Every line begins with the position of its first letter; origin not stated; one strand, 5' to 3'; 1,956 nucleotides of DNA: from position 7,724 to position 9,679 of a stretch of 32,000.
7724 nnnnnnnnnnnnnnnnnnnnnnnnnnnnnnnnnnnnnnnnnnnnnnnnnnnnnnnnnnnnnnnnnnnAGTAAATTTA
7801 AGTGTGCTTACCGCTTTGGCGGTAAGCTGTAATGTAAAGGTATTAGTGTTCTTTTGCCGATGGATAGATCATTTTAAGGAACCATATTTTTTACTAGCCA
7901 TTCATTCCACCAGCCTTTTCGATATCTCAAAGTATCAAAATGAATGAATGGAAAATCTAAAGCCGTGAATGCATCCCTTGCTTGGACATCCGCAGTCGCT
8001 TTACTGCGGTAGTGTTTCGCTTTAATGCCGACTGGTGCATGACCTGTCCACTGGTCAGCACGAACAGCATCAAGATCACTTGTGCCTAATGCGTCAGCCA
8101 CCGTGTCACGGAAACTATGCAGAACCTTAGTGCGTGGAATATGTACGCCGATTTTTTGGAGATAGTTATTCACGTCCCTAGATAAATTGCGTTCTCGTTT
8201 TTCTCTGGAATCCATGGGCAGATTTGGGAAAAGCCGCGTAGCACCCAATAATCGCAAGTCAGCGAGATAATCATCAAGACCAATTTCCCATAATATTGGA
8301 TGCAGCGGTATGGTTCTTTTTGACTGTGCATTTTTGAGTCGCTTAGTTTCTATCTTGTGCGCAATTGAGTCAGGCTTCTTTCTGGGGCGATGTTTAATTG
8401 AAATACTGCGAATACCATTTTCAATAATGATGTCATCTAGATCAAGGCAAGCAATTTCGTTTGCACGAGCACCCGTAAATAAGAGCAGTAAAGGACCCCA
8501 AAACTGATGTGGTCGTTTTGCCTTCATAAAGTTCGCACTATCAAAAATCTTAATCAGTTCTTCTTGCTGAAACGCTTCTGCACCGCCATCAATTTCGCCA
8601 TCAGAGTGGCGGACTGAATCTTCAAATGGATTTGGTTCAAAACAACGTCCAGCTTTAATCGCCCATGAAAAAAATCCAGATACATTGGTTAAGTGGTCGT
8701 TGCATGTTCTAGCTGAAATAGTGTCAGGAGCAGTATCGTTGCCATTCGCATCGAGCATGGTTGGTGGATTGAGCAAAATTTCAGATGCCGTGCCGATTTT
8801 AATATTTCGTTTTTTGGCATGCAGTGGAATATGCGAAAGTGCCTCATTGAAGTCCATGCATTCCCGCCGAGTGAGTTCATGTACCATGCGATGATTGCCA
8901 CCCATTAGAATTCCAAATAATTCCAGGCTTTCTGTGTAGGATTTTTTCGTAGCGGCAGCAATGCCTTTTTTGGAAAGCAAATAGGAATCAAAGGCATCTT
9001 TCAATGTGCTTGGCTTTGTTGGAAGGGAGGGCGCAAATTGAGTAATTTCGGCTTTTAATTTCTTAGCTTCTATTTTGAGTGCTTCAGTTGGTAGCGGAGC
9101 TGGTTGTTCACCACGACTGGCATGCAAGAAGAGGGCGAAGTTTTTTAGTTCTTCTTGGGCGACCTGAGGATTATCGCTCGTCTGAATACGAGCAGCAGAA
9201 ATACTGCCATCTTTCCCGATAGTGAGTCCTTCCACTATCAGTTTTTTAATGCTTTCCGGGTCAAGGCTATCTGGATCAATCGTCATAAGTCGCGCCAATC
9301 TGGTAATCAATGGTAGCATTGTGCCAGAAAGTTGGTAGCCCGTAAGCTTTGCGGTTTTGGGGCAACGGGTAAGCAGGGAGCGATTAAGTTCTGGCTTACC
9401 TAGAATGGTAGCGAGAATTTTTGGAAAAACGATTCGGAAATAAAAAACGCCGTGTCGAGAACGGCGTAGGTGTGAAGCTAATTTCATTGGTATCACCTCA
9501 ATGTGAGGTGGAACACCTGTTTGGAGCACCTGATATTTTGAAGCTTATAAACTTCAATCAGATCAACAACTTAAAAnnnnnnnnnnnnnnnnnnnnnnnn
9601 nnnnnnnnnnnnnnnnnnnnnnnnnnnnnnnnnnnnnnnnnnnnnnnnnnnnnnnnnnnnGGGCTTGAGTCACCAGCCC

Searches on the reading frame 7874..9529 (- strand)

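Call 47: search_protein_families(library=pfam, proteins=[window:7874-9529:-], max_evalue=0.001)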
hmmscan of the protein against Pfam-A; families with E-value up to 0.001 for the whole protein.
window:7874-9529:- (551 aa): 3 families
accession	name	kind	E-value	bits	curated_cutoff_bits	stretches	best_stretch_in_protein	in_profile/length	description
PF20172.3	DUF6538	-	9e-10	38.5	27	1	20-67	1-47/60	Domain of unknown function (DUF6538)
PF00589.27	Phage_integrase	-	5.6e-05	23.4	27.1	1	347-510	29-168/172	Phage integrase family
PF02899.23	Phage_int_SAM_1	-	0.00038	21.1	22.3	0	178-238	2-62/83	Phage integrase, N-terminal SAM-like domain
